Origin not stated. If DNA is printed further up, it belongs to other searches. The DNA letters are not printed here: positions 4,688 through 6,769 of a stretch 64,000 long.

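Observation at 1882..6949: Complete putative H2-sensing [FeFe] hydrogenase operon (Fd-HydS-PP2C-Fd-HydA) in an alphaproteobacterium-like genome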

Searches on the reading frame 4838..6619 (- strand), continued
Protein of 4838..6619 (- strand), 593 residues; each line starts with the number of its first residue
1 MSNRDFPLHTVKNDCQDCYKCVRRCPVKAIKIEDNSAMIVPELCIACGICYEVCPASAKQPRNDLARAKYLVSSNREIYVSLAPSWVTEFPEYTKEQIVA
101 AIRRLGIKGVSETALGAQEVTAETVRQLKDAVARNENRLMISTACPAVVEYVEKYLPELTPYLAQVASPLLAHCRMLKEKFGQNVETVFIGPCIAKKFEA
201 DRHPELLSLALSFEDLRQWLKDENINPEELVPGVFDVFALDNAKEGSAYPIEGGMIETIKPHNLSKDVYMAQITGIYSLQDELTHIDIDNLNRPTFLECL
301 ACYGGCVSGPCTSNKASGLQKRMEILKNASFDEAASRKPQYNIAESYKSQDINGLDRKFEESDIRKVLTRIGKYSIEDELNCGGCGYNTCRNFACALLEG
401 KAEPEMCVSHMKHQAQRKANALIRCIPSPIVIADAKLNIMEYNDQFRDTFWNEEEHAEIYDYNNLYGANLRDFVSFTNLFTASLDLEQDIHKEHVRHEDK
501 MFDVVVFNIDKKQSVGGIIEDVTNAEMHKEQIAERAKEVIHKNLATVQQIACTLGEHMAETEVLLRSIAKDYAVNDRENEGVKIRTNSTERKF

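Call 8: find_homologous_proteins(query=window:4838-6619:-, max_evalue=1e-10)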
Query window:4838-6619:- (593 aa): 6640 proteins with E <= 1e-10 among 8000 candidates; the best 120 are listed.
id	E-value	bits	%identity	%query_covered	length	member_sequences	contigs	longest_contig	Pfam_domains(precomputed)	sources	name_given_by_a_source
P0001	0.0e+0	1359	100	100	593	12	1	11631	PF14697.12,PF02906.20,PF04060.19,PF00037.33,PF12838.13,PF13237.12,PF13187.12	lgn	-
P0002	0.0e+0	1251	91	100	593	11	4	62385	PF14697.12,PF02906.20,PF04060.19,PF00037.33,PF12838.13,PF13237.12,PF13187.12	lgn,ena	-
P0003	0.0e+0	1224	89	100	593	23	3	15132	PF14697.12,PF02906.20,PF04060.19,PF00037.33,PF12838.13,PF13237.12,PF13187.12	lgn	-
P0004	0.0e+0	1194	85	100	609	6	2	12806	PF14697.12,PF02906.20,PF04060.19,PF00037.33,PF12838.13,PF13237.12,PF13187.12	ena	-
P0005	0.0e+0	1123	80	99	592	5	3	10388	PF14697.12,PF02906.20,PF04060.19,PF00037.33,PF12838.13,PF13237.12,PF13187.12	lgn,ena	-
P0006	0.0e+0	1123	81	100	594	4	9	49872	PF14697.12,PF02906.20,PF04060.19,PF00037.33,PF12838.13,PF13237.12,PF13187.12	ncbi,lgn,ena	-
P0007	0.0e+0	1110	80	100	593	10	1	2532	PF14697.12,PF02906.20,PF04060.19,PF00037.33,PF12838.13,PF13237.12,PF13187.12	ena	-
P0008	0.0e+0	1104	79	100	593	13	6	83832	PF14697.12,PF02906.20,PF04060.19,PF00037.33,PF12838.13,PF13237.12,PF13187.12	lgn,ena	-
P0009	0.0e+0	1094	78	100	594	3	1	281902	PF14697.12,PF02906.20,PF04060.19,PF00037.33,PF12838.13,PF13237.12,PF13187.12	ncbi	-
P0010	0.0e+0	1091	78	100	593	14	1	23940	PF14697.12,PF02906.20,PF04060.19,PF00037.33,PF12838.13,PF13237.12,PF13187.12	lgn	-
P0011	0.0e+0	1083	78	100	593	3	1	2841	PF14697.12,PF02906.20,PF04060.19,PF00037.33,PF12838.13,PF13237.12,PF13187.12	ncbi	-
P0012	0.0e+0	1074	77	100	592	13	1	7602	PF14697.12,PF02906.20,PF04060.19,PF00037.33,PF12838.13,PF13237.12,PF13187.12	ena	-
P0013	0.0e+0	1072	76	100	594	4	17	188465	PF14697.12,PF02906.20,PF04060.19,PF00037.33,PF12838.13,PF13237.12,PF13187.12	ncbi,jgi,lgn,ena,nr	ncbi:MAG: [Fe-S]-binding protein [Alphaproteobacteria bacterium]|nr:[Fe-S]-binding protein [Alphapro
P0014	0.0e+0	1068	77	100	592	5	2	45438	PF14697.12,PF02906.20,PF04060.19,PF00037.33,PF13237.12,PF13187.12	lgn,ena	-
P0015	0.0e+0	1058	76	100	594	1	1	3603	PF14697.12,PF02906.20,PF04060.19,PF00037.33,PF12838.13,PF13237.12,PF13187.12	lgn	-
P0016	0.0e+0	1057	76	100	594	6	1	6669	PF14697.12,PF02906.20,PF04060.19,PF00037.33,PF12838.13,PF13237.12,PF13187.12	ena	-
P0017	0.0e+0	1057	76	100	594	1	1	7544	PF14697.12,PF02906.20,PF04060.19,PF00037.33,PF12838.13,PF13237.12,PF13187.12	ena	-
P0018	0.0e+0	1051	75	100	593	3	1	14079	PF14697.12,PF02906.20,PF04060.19,PF00037.33,PF12838.13,PF13237.12,PF13187.12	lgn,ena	-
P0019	0.0e+0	1028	74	100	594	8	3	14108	PF14697.12,PF02906.20,PF04060.19,PF00037.33,PF12838.13,PF13237.12,PF13187.12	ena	-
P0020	0.0e+0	1027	75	100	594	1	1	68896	PF14697.12,PF02906.20,PF04060.19,PF00037.33,PF12838.13,PF13237.12,PF13187.12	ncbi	-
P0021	0.0e+0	1027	75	100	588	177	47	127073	PF14697.12,PF02906.20,PF04060.19,PF00037.33,PF12838.13,PF13237.12,PF13187.12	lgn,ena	-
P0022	0.0e+0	1011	74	100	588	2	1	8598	PF14697.12,PF02906.20,PF04060.19,PF00037.33,PF12838.13,PF13237.12,PF13187.12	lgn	-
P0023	5.3e-297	1004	74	100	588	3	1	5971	PF14697.12,PF02906.20,PF04060.19,PF00037.33,PF12838.13,PF13237.12,PF13187.12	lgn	-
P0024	4.0e-296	1001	73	100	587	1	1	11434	PF14697.12,PF02906.20,PF04060.19,PF00037.33,PF12838.13,PF13237.12,PF13187.12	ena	-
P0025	4.9e-296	1001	73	100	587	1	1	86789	PF14697.12,PF02906.20,PF04060.19,PF00037.33,PF12838.13,PF13237.12,PF13187.12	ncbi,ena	-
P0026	6.3e-296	1001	74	100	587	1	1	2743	PF14697.12,PF02906.20,PF04060.19,PF00037.33,PF12838.13,PF13237.12,PF13187.12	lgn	-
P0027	6.4e-296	1001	73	100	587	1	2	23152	PF14697.12,PF02906.20,PF04060.19,PF00037.33,PF12838.13,PF13237.12,PF13187.12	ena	-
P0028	1.4e-295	999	73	100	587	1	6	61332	PF14697.12,PF02906.20,PF04060.19,PF00037.33,PF12838.13,PF13237.12,PF13187.12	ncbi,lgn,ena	-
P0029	1.5e-295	999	73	100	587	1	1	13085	PF14697.12,PF02906.20,PF04060.19,PF00037.33,PF12838.13,PF13237.12,PF13187.12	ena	-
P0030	2.6e-292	989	73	100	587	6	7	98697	PF14697.12,PF02906.20,PF04060.19,PF00037.33,PF13237.12,PF13187.12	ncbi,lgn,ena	-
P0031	3.4e-292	988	73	100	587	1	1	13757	PF14697.12,PF02906.20,PF04060.19,PF00037.33,PF13237.12,PF13187.12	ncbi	-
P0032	1.1e-291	987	73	100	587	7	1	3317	PF14697.12,PF02906.20,PF04060.19,PF00037.33,PF13237.12,PF13187.12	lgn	-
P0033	1.6e-291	986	73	100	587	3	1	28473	PF14697.12,PF02906.20,PF04060.19,PF00037.33,PF13237.12,PF13187.12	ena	-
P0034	4.9e-291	984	73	100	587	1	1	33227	PF14697.12,PF02906.20,PF04060.19,PF00037.33,PF13237.12,PF13187.12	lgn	-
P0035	7.9e-290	980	71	100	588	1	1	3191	PF14697.12,PF02906.20,PF04060.19,PF00037.33,PF12838.13,PF13237.12,PF13187.12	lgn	-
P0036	1.8e-286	969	70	100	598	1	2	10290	PF14697.12,PF02906.20,PF04060.19,PF00037.33,PF12838.13,PF13237.12,PF13187.12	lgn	-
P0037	1.4e-285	966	70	100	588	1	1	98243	PF14697.12,PF02906.20,PF04060.19,PF00037.33,PF12838.13,PF13237.12,PF13187.12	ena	-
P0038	1.6e-283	960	70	100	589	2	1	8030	PF14697.12,PF02906.20,PF04060.19,PF12837.13,PF00037.33,PF12838.13,PF13237.12,PF13187.12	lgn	-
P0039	4.7e-281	952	70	100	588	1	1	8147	PF14697.12,PF02906.20,PF04060.19,PF00037.33,PF12838.13,PF13237.12,PF13187.12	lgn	-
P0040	5.0e-281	951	69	100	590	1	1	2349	PF14697.12,PF02906.20,PF04060.19,PF00037.33,PF12838.13,PF13237.12,PF13187.12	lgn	-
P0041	4.2e-280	948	69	100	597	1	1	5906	PF14697.12,PF02906.20,PF04060.19,PF00037.33,PF12838.13,PF13237.12,PF13187.12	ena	-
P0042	5.8e-280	948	69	100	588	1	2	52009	PF14697.12,PF02906.20,PF04060.19,PF00037.33,PF12838.13,PF13237.12,PF13187.12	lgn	-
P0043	9.2e-280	947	69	100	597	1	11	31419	PF14697.12,PF02906.20,PF04060.19,PF00037.33,PF12838.13,PF13237.12,PF13187.12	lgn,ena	-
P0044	1.0e-279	947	69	100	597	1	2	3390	PF14697.12,PF02906.20,PF04060.19,PF00037.33,PF12838.13,PF13237.12,PF13187.12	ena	-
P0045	1.3e-279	947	69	100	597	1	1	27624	PF14697.12,PF02906.20,PF04060.19,PF00037.33,PF12838.13,PF13237.12,PF13187.12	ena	-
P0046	1.3e-279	947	69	100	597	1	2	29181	PF14697.12,PF02906.20,PF04060.19,PF00037.33,PF12838.13,PF13237.12,PF13187.12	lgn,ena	-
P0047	1.6e-279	947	69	100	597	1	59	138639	PF14697.12,PF02906.20,PF04060.19,PF00037.33,PF12838.13,PF13237.12,PF13187.12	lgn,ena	-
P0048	3.0e-279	946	68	100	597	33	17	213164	PF14697.12,PF02906.20,PF04060.19,PF00037.33,PF12838.13,PF13237.12,PF13187.12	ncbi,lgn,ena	-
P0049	3.3e-279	945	69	100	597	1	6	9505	PF14697.12,PF02906.20,PF04060.19,PF00037.33,PF12838.13,PF13237.12,PF13187.12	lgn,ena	-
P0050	3.5e-279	945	69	100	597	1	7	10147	PF14697.12,PF02906.20,PF04060.19,PF00037.33,PF12838.13,PF13237.12,PF13187.12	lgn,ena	-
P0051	3.9e-279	945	69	100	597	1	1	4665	PF14697.12,PF02906.20,PF04060.19,PF00037.33,PF12838.13,PF13237.12,PF13187.12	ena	-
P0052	5.4e-279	945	69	100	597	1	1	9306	PF14697.12,PF02906.20,PF04060.19,PF00037.33,PF12838.13,PF13237.12,PF13187.12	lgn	-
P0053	7.1e-279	944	69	100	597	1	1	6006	PF14697.12,PF02906.20,PF04060.19,PF00037.33,PF12838.13,PF13237.12,PF13187.12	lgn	-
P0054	7.4e-279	944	69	100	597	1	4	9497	PF14697.12,PF02906.20,PF04060.19,PF00037.33,PF12838.13,PF13237.12,PF13187.12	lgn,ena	-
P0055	1.2e-278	944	69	100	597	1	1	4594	PF14697.12,PF02906.20,PF04060.19,PF00037.33,PF12838.13,PF13237.12,PF13187.12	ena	-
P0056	1.2e-278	944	69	100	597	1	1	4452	PF14697.12,PF02906.20,PF04060.19,PF00037.33,PF12838.13,PF13237.12,PF13187.12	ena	-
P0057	1.3e-278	943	69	100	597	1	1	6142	PF14697.12,PF02906.20,PF04060.19,PF00037.33,PF12838.13,PF13237.12,PF13187.12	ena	-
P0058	1.3e-278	943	70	100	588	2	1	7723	PF14697.12,PF02906.20,PF04060.19,PF00037.33,PF12838.13,PF13237.12,PF13187.12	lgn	-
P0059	1.6e-278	943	69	100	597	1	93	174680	PF14697.12,PF02906.20,PF04060.19,PF00037.33,PF12838.13,PF13237.12,PF13187.12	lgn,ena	-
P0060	1.6e-278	943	69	100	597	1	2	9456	PF14697.12,PF02906.20,PF04060.19,PF00037.33,PF12838.13,PF13237.12,PF13187.12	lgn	-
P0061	1.6e-278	943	69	100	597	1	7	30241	PF14697.12,PF02906.20,PF04060.19,PF00037.33,PF12838.13,PF13237.12,PF13187.12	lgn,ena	-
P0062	1.7e-278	943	69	100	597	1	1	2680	PF14697.12,PF02906.20,PF04060.19,PF00037.33,PF12838.13,PF13237.12,PF13187.12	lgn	-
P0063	1.7e-278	943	69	100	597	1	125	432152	PF14697.12,PF02906.20,PF04060.19,PF00037.33,PF12838.13,PF13237.12,PF13187.12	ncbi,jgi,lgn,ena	-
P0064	1.9e-278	943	69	100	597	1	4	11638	PF14697.12,PF02906.20,PF04060.19,PF00037.33,PF12838.13,PF13237.12,PF13187.12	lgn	-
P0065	2.2e-278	943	69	100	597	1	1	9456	PF14697.12,PF02906.20,PF04060.19,PF00037.33,PF12838.13,PF13237.12,PF13187.12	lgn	-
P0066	2.6e-278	942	69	100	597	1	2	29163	PF14697.12,PF02906.20,PF04060.19,PF00037.33,PF12838.13,PF13237.12,PF13187.12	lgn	-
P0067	2.8e-278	942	68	100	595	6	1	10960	PF14697.12,PF02906.20,PF04060.19,PF00037.33,PF12838.13,PF13237.12,PF13187.12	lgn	-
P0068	2.9e-278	942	69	100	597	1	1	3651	PF02906.20,PF04060.19,PF12838.13,PF13187.12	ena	-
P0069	3.5e-278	942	69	100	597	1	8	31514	PF14697.12,PF02906.20,PF04060.19,PF00037.33,PF12838.13,PF13237.12,PF13187.12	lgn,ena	-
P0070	3.9e-278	942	69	100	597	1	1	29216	PF14697.12,PF02906.20,PF04060.19,PF00037.33,PF12838.13,PF13237.12,PF13187.12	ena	-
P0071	4.1e-278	942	69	100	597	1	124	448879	PF14697.12,PF02906.20,PF04060.19,PF00037.33,PF12838.13,PF13237.12,PF13187.12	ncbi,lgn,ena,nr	ncbi:MAG: 4Fe-4S binding protein [Azospirillum sp.]|nr:4Fe-4S binding protein [Azospirillum sp.]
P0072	4.3e-278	942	69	100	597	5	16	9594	PF14697.12,PF02906.20,PF04060.19,PF00037.33,PF12838.13,PF13237.12,PF13187.12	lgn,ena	-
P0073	4.4e-278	942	69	100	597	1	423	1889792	PF14697.12,PF02906.20,PF04060.19,PF00037.33,PF12838.13,PF13237.12,PF13187.12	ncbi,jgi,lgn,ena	ncbi:MAG: [Fe-Fe] hydrogenase large subunit C-terminal domain-containing protein [Alphaproteobacteri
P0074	4.9e-278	942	69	100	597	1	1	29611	PF14697.12,PF02906.20,PF04060.19,PF00037.33,PF12838.13,PF13237.12,PF13187.12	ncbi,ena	-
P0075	5.2e-278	941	67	100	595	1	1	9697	PF14697.12,PF02906.20,PF04060.19,PF00037.33,PF12838.13,PF13237.12,PF13187.12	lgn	-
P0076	5.2e-278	941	69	100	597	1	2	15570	PF14697.12,PF02906.20,PF04060.19,PF00037.33,PF12838.13,PF13237.12,PF13187.12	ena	-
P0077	5.5e-278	941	69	100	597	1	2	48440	PF14697.12,PF02906.20,PF04060.19,PF00037.33,PF12838.13,PF13237.12,PF13187.12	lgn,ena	-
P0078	5.9e-278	941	69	100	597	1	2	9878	PF14697.12,PF02906.20,PF04060.19,PF00037.33,PF12838.13,PF13237.12,PF13187.12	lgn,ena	-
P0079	6.1e-278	941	69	100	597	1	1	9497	PF14697.12,PF02906.20,PF04060.19,PF00037.33,PF12838.13,PF13237.12,PF13187.12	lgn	-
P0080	6.6e-278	941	69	100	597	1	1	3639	PF14697.12,PF02906.20,PF04060.19,PF00037.33,PF12838.13,PF13237.12,PF13187.12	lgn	-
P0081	6.8e-278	941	69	100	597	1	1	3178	PF14697.12,PF02906.20,PF04060.19,PF00037.33,PF12838.13,PF13237.12,PF13187.12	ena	-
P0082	7.6e-278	941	69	100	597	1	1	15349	PF14697.12,PF02906.20,PF04060.19,PF00037.33,PF12838.13,PF13237.12,PF13187.12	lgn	-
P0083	7.7e-278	941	68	100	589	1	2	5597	PF14697.12,PF02906.20,PF04060.19,PF00037.33,PF12838.13,PF13237.12,PF13187.12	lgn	-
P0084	8.8e-278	941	68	100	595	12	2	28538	PF14697.12,PF02906.20,PF04060.19,PF00037.33,PF12838.13,PF13237.12,PF13187.12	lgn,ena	-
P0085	8.9e-278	941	69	100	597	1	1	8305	PF14697.12,PF02906.20,PF04060.19,PF00037.33,PF12838.13,PF13237.12,PF13187.12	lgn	-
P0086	9.5e-278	941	68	100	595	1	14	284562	PF14697.12,PF02906.20,PF04060.19,PF00037.33,PF12838.13,PF13237.12,PF13187.12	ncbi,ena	-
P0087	9.7e-278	941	68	100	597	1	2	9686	PF14697.12,PF02906.20,PF04060.19,PF00037.33,PF12838.13,PF13237.12,PF13187.12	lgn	-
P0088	9.8e-278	941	69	100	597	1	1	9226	PF14697.12,PF02906.20,PF04060.19,PF00037.33,PF12838.13,PF13237.12,PF13187.12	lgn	-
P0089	1.0e-277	941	69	100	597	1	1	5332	PF14697.12,PF02906.20,PF04060.19,PF00037.33,PF12838.13,PF13237.12,PF13187.12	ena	-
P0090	1.1e-277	940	69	100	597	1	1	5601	PF14697.12,PF02906.20,PF04060.19,PF00037.33,PF12838.13,PF13237.12,PF13187.12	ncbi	-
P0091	1.2e-277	940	69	100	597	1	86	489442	PF14697.12,PF02906.20,PF04060.19,PF00037.33,PF12838.13,PF13237.12,PF13187.12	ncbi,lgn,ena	-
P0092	1.2e-277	940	68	100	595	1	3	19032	PF14697.12,PF02906.20,PF04060.19,PF00037.33,PF12838.13,PF13237.12,PF13187.12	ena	-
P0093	1.5e-277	940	69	100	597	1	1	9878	PF14697.12,PF02906.20,PF04060.19,PF00037.33,PF12838.13,PF13237.12,PF13187.12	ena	-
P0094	1.6e-277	940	69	100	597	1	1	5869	PF14697.12,PF02906.20,PF04060.19,PF00037.33,PF12838.13,PF13237.12,PF13187.12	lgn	-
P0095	1.7e-277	940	69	100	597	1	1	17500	PF14697.12,PF02906.20,PF04060.19,PF00037.33,PF12838.13,PF13237.12,PF13187.12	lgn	-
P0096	2.1e-277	939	68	100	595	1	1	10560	PF14697.12,PF02906.20,PF04060.19,PF00037.33,PF12838.13,PF13237.12,PF13187.12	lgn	-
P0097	2.2e-277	939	69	100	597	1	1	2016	PF14697.12,PF02906.20,PF04060.19,PF00037.33,PF12838.13,PF13237.12,PF13187.12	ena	-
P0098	2.2e-277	939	69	100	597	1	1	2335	PF14697.12,PF02906.20,PF04060.19,PF00037.33,PF12838.13,PF13237.12,PF13187.12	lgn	-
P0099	2.2e-277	939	69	100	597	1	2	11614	PF14697.12,PF02906.20,PF04060.19,PF00037.33,PF12838.13,PF13237.12,PF13187.12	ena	-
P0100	2.3e-277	939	68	100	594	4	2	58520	PF14697.12,PF02906.20,PF04060.19,PF00037.33,PF12838.13,PF13237.12,PF13187.12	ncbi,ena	-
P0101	2.4e-277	939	68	100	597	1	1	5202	PF14697.12,PF02906.20,PF04060.19,PF00037.33,PF12838.13,PF13237.12,PF13187.12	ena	-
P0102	2.5e-277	939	69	100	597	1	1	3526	PF14697.12,PF02906.20,PF04060.19,PF00037.33,PF12838.13,PF13237.12,PF13187.12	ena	-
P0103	2.6e-277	939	69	100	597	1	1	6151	PF14697.12,PF02906.20,PF04060.19,PF00037.33,PF12838.13,PF13237.12,PF13187.12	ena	-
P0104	2.7e-277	939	69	100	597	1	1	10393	PF14697.12,PF02906.20,PF04060.19,PF00037.33,PF12838.13,PF13237.12,PF13187.12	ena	-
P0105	3.4e-277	939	69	100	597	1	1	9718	PF14697.12,PF02906.20,PF04060.19,PF00037.33,PF12838.13,PF13237.12,PF13187.12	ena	-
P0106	3.9e-277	939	68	100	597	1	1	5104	PF14697.12,PF02906.20,PF04060.19,PF00037.33,PF12838.13,PF13237.12,PF13187.12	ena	-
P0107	4.0e-277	939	68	100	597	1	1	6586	PF14697.12,PF02906.20,PF04060.19,PF00037.33,PF12838.13,PF13237.12,PF13187.12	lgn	-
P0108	4.5e-277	938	68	100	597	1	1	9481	PF14697.12,PF02906.20,PF04060.19,PF00037.33,PF12838.13,PF13237.12,PF13187.12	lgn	-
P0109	5.0e-277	938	68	100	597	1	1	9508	PF14697.12,PF02906.20,PF04060.19,PF00037.33,PF12838.13,PF13237.12,PF13187.12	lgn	-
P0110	5.1e-277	938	69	100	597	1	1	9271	PF14697.12,PF02906.20,PF04060.19,PF00037.33,PF12838.13,PF13237.12,PF13187.12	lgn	-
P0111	6.5e-277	938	69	100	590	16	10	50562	PF14697.12,PF02906.20,PF04060.19,PF00037.33,PF12838.13,PF13237.12,PF13187.12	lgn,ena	-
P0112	7.3e-277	938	68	100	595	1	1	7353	PF14697.12,PF02906.20,PF04060.19,PF00037.33,PF12838.13,PF13237.12,PF13187.12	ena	-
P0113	1.0e-276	937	68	100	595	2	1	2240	PF14697.12,PF02906.20,PF04060.19,PF00037.33,PF12838.13,PF13237.12,PF13187.12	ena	-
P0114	1.1e-276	937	69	100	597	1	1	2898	PF14697.12,PF02906.20,PF04060.19,PF00037.33,PF13484.12,PF12838.13,PF13237.12,PF13187.12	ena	-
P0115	1.2e-276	937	68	100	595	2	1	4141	PF14697.12,PF02906.20,PF04060.19,PF00037.33,PF12838.13,PF13237.12,PF13187.12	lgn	-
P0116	1.3e-276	937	69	100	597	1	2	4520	PF14697.12,PF02906.20,PF04060.19,PF00037.33,PF12838.13,PF13237.12,PF13187.12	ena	-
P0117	1.6e-276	937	68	100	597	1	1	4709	PF14697.12,PF02906.20,PF04060.19,PF00037.33,PF12838.13,PF13237.12,PF13187.12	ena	-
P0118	1.8e-276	936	68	100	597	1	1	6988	PF02906.20,PF04060.19,PF00037.33,PF12838.13,PF13237.12,PF13187.12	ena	-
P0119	2.0e-276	936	68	100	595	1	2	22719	PF14697.12,PF02906.20,PF04060.19,PF00037.33,PF12838.13,PF13237.12,PF13187.12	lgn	-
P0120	2.0e-276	936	68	100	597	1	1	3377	PF14697.12,PF02906.20,PF04060.19,PF00037.33,PF12838.13,PF13237.12,PF13187.12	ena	-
